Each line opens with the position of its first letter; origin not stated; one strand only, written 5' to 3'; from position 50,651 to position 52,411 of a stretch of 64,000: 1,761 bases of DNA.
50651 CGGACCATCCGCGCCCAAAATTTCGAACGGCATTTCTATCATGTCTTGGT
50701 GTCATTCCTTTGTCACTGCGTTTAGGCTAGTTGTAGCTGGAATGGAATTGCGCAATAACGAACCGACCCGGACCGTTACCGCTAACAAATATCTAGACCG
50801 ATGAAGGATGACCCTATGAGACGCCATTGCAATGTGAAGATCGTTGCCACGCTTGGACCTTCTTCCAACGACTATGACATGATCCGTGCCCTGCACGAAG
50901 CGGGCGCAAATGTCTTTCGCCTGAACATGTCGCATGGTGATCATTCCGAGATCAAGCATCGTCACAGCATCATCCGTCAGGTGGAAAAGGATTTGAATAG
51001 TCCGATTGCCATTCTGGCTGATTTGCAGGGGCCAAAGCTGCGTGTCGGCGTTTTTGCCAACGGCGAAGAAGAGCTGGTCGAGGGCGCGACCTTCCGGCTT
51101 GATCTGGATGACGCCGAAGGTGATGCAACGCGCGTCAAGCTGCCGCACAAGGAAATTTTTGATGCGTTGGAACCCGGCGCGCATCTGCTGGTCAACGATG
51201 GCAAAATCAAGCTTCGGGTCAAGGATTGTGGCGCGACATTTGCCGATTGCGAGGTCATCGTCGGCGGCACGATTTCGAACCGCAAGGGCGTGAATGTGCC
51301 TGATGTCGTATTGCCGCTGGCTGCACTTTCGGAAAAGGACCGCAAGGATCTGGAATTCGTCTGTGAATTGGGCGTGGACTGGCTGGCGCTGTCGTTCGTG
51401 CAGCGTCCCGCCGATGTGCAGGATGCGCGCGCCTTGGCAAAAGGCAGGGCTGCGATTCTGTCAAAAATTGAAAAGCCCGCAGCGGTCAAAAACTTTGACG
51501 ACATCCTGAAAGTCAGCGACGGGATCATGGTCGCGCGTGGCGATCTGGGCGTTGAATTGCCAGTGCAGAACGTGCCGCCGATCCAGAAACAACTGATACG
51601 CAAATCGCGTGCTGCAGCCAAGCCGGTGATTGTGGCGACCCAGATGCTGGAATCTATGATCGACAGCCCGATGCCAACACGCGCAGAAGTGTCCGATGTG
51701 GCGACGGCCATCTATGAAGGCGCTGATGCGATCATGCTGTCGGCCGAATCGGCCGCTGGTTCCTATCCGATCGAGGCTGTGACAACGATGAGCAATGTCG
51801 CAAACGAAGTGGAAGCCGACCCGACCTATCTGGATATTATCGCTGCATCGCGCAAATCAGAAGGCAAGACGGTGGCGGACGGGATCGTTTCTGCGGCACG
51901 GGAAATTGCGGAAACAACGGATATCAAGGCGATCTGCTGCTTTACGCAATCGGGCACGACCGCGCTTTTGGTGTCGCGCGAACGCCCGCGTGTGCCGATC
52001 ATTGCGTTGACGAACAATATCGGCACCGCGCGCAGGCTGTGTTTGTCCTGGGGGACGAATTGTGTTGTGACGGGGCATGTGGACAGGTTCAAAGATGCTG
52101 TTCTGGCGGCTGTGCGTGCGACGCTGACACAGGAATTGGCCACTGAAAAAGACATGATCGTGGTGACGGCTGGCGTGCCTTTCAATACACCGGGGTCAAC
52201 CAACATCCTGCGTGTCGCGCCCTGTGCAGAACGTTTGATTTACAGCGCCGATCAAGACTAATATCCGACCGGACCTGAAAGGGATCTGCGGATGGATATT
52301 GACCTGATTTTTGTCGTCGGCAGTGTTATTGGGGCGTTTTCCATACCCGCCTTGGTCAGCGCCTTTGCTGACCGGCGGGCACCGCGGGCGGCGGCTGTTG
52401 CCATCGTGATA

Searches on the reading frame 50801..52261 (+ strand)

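Call 78: search_protein_families(library=pfam, proteins=[window:50801-52261:+], max_evalue=0.00001)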
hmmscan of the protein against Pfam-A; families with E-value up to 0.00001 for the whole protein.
window:50801-52261:+ (486 aa): 2 families
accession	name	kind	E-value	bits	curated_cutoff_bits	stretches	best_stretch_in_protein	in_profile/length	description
PF00224.27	PK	-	2.8e-111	372.2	30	1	11-327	3-328/328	Pyruvate kinase, barrel domain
PF02887.21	PK_C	-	7.4e-33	113.5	28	1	361-472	2-113/114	Pyruvate kinase, alpha/beta domain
